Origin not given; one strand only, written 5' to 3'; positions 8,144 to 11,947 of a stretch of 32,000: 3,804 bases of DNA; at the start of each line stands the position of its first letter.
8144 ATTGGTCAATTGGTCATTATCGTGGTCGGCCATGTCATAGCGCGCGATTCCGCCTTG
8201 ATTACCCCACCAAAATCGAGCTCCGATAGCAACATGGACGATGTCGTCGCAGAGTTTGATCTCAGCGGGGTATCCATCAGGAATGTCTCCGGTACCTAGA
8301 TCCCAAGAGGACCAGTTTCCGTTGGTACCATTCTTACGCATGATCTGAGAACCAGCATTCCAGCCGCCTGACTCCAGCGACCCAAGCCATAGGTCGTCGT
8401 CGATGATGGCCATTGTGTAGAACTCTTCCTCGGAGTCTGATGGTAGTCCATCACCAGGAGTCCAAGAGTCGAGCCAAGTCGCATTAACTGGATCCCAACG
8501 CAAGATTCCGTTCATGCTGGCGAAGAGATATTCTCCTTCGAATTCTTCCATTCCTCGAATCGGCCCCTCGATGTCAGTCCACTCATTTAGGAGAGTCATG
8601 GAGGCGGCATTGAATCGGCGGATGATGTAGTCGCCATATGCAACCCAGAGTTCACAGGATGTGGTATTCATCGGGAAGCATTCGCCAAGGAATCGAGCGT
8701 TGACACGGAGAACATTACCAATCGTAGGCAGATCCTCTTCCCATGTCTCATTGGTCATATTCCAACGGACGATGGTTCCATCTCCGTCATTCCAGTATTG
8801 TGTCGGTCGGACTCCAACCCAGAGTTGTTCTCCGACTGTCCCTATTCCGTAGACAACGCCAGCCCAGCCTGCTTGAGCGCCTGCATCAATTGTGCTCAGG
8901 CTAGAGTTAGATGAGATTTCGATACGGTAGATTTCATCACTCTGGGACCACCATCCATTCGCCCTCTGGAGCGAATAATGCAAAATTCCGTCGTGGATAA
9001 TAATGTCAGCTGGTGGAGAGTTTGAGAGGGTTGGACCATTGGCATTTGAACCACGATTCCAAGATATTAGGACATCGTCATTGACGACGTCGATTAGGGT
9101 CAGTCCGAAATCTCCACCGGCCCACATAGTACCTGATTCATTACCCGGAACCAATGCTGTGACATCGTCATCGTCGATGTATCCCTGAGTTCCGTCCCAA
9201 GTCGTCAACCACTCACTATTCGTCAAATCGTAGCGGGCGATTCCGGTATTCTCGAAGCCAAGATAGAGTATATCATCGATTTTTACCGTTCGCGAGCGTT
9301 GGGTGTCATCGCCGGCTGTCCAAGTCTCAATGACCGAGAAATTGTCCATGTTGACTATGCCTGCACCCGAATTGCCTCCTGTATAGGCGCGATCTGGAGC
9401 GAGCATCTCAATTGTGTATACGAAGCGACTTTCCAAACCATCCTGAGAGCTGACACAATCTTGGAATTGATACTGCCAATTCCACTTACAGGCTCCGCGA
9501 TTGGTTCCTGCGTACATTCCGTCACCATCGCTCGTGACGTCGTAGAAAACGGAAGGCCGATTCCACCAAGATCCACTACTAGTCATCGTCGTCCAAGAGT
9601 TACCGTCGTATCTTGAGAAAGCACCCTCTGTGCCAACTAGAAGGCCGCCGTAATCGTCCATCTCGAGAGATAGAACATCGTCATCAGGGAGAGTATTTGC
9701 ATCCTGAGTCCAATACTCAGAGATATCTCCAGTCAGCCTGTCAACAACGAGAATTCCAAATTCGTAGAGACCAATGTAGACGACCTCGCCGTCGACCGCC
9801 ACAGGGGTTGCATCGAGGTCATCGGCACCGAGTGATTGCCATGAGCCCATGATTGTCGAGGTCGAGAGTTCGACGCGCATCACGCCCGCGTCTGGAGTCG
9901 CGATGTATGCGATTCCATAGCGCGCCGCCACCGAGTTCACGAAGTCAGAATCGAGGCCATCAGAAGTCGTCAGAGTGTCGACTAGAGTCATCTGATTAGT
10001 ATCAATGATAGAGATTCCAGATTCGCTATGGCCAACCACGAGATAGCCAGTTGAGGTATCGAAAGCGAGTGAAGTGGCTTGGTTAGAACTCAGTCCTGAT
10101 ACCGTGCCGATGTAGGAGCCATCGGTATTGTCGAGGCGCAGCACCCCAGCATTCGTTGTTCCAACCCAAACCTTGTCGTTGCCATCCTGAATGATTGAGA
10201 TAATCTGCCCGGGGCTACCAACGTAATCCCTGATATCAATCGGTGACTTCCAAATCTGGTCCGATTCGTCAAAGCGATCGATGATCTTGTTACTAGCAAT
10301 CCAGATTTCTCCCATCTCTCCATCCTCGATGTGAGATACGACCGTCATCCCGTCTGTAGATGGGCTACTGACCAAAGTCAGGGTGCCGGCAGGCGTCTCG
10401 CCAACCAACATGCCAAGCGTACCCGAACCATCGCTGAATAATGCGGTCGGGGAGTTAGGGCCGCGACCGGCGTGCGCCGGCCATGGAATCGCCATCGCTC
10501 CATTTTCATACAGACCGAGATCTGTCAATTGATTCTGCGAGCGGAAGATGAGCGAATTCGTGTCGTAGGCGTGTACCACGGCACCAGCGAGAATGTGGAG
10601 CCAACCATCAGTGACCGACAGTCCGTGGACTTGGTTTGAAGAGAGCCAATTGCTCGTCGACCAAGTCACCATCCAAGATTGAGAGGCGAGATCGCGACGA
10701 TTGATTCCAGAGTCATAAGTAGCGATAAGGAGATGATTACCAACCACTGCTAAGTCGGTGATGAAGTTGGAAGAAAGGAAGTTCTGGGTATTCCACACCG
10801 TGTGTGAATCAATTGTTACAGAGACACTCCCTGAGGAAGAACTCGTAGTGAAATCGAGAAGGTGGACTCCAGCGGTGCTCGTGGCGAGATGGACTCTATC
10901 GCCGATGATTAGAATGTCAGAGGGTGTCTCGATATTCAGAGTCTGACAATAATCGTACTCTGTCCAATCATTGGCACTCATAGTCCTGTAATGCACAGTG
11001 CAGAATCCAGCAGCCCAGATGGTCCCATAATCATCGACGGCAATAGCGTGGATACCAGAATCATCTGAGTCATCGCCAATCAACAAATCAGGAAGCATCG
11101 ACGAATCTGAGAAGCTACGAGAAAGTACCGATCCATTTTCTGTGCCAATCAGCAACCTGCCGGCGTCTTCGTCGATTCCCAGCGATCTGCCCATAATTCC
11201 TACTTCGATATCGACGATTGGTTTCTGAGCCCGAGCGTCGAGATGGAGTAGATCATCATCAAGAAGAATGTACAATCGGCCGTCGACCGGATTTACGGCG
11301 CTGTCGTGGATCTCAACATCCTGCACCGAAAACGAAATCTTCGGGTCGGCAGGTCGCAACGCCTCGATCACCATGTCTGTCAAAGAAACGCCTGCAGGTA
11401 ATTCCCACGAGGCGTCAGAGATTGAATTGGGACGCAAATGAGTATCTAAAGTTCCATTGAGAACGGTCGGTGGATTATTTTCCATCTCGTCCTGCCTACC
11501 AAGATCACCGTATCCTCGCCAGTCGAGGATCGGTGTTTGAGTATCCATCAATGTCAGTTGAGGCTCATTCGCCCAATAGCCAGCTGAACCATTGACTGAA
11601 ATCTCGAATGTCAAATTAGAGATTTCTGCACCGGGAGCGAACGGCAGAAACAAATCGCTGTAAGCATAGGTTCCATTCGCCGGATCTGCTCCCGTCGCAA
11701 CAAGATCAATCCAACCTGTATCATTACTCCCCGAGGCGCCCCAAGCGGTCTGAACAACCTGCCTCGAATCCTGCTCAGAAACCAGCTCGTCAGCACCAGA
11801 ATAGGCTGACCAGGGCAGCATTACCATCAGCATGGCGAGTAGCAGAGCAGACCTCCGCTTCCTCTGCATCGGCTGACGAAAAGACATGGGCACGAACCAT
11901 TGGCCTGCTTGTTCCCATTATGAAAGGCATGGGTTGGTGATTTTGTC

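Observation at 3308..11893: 2861-aa surface protein with an integrin-like layout (multi-propeller ectodomain, FN3 stalk, single TM, acidic tail)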

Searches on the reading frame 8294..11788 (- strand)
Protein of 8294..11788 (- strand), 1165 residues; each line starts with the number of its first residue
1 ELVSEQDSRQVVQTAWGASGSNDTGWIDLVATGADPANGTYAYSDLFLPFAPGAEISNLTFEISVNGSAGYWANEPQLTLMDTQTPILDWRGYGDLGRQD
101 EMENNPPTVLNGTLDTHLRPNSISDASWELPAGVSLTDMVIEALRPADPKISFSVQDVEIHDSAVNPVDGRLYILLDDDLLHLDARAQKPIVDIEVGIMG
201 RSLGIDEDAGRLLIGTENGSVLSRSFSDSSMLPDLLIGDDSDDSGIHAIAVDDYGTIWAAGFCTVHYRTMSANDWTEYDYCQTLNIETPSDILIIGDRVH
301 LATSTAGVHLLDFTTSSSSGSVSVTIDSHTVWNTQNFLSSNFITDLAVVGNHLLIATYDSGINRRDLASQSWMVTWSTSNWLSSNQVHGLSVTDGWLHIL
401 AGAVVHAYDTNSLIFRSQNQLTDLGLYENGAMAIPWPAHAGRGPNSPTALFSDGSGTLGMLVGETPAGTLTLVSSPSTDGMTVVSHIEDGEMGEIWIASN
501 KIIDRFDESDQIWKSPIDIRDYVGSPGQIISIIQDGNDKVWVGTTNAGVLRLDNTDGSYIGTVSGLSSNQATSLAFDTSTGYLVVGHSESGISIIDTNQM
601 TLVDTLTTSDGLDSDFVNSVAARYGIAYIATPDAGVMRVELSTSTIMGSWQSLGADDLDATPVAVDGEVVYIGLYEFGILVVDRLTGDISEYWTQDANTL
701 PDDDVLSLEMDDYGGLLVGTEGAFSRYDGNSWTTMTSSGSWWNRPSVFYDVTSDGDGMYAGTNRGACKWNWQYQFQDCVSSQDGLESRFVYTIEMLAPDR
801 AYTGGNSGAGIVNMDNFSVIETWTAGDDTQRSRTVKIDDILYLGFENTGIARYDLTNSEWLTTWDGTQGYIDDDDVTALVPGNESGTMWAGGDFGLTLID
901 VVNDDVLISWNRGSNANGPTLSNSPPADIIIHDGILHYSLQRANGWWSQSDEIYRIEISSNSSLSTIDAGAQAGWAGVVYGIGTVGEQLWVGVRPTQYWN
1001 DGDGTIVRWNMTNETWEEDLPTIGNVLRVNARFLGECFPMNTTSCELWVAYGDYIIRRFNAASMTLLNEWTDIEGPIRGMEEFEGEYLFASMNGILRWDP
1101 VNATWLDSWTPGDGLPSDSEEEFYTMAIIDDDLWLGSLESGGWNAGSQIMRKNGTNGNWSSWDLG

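Call 34: predict_structure(alignment_id=A2)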
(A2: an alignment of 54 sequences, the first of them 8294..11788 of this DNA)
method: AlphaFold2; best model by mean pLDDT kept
length: 1165 residues; sequences in the alignment: 54
mean_pLDDT: 81.2   pTM: 0.51
mean pLDDT of the five models: 81.2, 81.1, 79.8, 78.4, 78.2
residues with pLDDT >= 90: 373; 70-90: 575; 50-70: 151; < 50: 66
segments of 3 or more residues with pLDDT < 50: 1-19, 103-126, 140-145, 826-830, 999-1001, 1141-1144
pLDDT, mean of each block of 10 residues (from residue 1): 29 36 56 64 66 58 57 71 72 63 46 44 47 55 57 80 91 93 83 86 93 95 87 87 88 93 92 88 89 94 95 83 89 93 94 94 93 90 92 94 92 88 87 91 89 90 90 80 84 85 86 86 87 90 93 90 89 90 92 89 89 88 86 83 83 58 83 87 75 86 89 89 88 83 83 91 92 90 83 84 80 87 53 73 78 71 79 85 88 91 89 89 87 89 67 91 90 82 79 69 75 85 64 68 74 80 82 77 89 89 90 84 81 79 60 87 70
secondary structure, 60 per line:
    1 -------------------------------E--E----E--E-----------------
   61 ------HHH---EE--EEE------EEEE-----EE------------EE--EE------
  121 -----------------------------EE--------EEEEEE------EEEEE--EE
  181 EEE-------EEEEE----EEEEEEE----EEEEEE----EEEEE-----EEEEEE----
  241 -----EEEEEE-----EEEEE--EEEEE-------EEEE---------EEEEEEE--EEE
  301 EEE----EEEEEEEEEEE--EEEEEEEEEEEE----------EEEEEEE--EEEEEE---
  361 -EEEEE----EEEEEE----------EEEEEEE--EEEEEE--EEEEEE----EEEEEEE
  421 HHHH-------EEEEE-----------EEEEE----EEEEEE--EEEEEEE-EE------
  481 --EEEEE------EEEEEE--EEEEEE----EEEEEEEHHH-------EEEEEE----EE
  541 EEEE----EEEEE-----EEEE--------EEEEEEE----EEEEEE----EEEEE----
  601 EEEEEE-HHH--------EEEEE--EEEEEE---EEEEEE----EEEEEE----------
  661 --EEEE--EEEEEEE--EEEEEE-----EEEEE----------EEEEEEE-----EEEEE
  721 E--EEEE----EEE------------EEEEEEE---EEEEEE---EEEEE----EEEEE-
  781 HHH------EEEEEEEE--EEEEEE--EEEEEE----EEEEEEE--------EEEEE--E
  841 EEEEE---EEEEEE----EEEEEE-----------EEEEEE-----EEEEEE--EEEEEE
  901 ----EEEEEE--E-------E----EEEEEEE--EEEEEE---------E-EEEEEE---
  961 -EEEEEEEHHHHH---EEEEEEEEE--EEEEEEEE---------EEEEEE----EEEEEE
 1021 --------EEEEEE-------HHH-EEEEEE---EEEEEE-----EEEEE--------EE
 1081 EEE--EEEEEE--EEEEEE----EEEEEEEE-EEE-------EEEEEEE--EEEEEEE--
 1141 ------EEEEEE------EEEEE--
elements in order (helices of 4 or more, strands of 3 or more residues): E77-79 E86-89 E160-165 E172-176 E179-183 E191-195 E200-206 E211-216 E221-225 E231-236 E246-251 E257-261 E264-268 E276-279 E289-295 E298-303 E308-318 E321-332 E343-349 E352-357 E362-366 E371-376 E387-393 E396-401 E404-409 E414-420 H421-424 E432-436 E448-452 E457-462 E465-471 E483-487 E494-499 E502-507 E512-518 E529-534 E539-544 E549-553 E559-562 E571-577 E582-587 E592-596 E601-606 E619-623 E626-631 E635-640 E645-650 E663-666 E669-675 E678-683 E689-693 E704-710 E716-721 E724-727 E732-734 E747-753 E757-762 E766-770 E775-779 E790-797 E800-805 E808-813 E818-824 E833-837 E840-845 E849-854 E859-864 E876-881 E887-892 E895-900 E905-910 E926-932 E935-940 E952-957 E962-968 H969-973 E977-985 E988-995 E1005-1010 E1015-1020 E1029-1034 E1046-1051 E1055-1060 E1066-1070 E1079-1083 E1086-1091 E1094-1099 E1104-1111 E1113-1115 E1123-1129 E1132-1138 E1147-1152 E1159-1163

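Call 38: fold_search(model_id=the predicted structure, library=pdb)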
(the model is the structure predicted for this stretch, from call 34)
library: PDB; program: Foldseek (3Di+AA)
matches with E <= 10: 1982; with E <= 0.001: 1883
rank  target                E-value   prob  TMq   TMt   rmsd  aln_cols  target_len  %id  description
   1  9i3v_B                2.6e-22  1.00  0.16  0.06  36.5      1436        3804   11  Cryo-EM structure of the human LRP2 ectodomain (released 2026-02-04)
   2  8s9p_B                1.7e-20  1.00  0.15  0.19  28.4      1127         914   11  1:1:1 agrin/LRP4/MuSK complex (released 2023-05-17)
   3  4a2m_A                2.3e-20  1.00  0.16  0.23  28.1       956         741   11  Structure of the periplasmic domain of the heparin and heparan sulphate sensing hybrid two component system BT4663 in  (released 2012-05-02)
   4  4a2m_D                4.8e-20  1.00  0.16  0.23  28.0       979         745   11  Structure of the periplasmic domain of the heparin and heparan sulphate sensing hybrid two component system BT4663 in  (released 2012-05-02)
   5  3v9f_A                6.0e-20  1.00  0.13  0.21  30.0       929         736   14  Crystal Structure of the extracellular domain of the putative hybrid two component system BT3049 from B. thetaiotaomic (released 2012-03-14)
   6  4a2l_F                6.3e-20  1.00  0.16  0.22  27.9       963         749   11  Structure of the periplasmic domain of the heparin and heparan sulphate sensing hybrid two component system BT4663 in  (released 2012-05-02)
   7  4a2m_B                8.3e-20  1.00  0.20  0.27  18.7       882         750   13  Structure of the periplasmic domain of the heparin and heparan sulphate sensing hybrid two component system BT4663 in  (released 2012-05-02)
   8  4a2l_D                2.7e-19  1.00  0.19  0.28  19.5       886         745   13  Structure of the periplasmic domain of the heparin and heparan sulphate sensing hybrid two component system BT4663 in  (released 2012-05-02)
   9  4a2l_A                3.8e-19  1.00  0.13  0.20  31.0       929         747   12  Structure of the periplasmic domain of the heparin and heparan sulphate sensing hybrid two component system BT4663 in  (released 2012-05-02)
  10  4a2l_B                4.6e-19  1.00  0.13  0.19  30.9       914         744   12  Structure of the periplasmic domain of the heparin and heparan sulphate sensing hybrid two component system BT4663 in  (released 2012-05-02)
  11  4a2m_C                5.7e-19  1.00  0.20  0.27  19.5       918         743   13  Structure of the periplasmic domain of the heparin and heparan sulphate sensing hybrid two component system BT4663 in  (released 2012-05-02)
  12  4a2l_E                9.1e-19  1.00  0.20  0.28  18.2       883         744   12  Structure of the periplasmic domain of the heparin and heparan sulphate sensing hybrid two component system BT4663 in  (released 2012-05-02)
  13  3ott_B                9.5e-19  1.00  0.14  0.21  32.5       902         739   12  Crystal Structure of the extracellular domain of the putative one component system BT4673 from B. thetaiotaomicron (released 2011-08-10)
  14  4a2l_C                1.0e-18  1.00  0.21  0.28  17.7       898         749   12  Structure of the periplasmic domain of the heparin and heparan sulphate sensing hybrid two component system BT4663 in  (released 2012-05-02)
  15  6jp6_A                1.1e-18  1.00  0.17  0.20  23.6      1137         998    9  The X-ray structure of yeast tRNA methyltransferase complex of Trm7 and Trm734 essential for 2'-O-methylation at the f (released 2019-10-02)
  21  5m11                  7.2e-18  1.00  0.26  0.36  20.1       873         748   13  Structural and functional probing of PorZ, an essential bacterial surface component of the type-IX secretion system of h (released 2016-11-09)
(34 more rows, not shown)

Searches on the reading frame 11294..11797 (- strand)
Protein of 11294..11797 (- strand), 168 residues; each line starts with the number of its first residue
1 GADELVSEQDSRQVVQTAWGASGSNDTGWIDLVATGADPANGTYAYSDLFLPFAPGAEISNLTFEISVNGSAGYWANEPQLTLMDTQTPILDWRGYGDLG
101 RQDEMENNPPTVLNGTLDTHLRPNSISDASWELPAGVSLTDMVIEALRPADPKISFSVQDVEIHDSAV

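Call 83: search_solved_structures(query=A5, max_evalue=10)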
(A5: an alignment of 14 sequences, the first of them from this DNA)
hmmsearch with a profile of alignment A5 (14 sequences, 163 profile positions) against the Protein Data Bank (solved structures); distinct sequences matched with E-value up to 10: 1.
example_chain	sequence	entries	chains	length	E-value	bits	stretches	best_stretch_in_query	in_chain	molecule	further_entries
4kuj_A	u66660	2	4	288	0.35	13.7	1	63-125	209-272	Protein kinase, putative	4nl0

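Call 84: search_protein_families(library=pfam, proteins=[window:11294-11797:-], max_evalue=10)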
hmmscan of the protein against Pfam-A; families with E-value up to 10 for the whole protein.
window:11294-11797:- (168 aa): 1 family
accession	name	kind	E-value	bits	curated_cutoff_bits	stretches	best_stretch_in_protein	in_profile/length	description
PF19972.4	TCAD3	-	0.034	14.5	27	1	63-89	20-46/48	Ternary complex associated domain 3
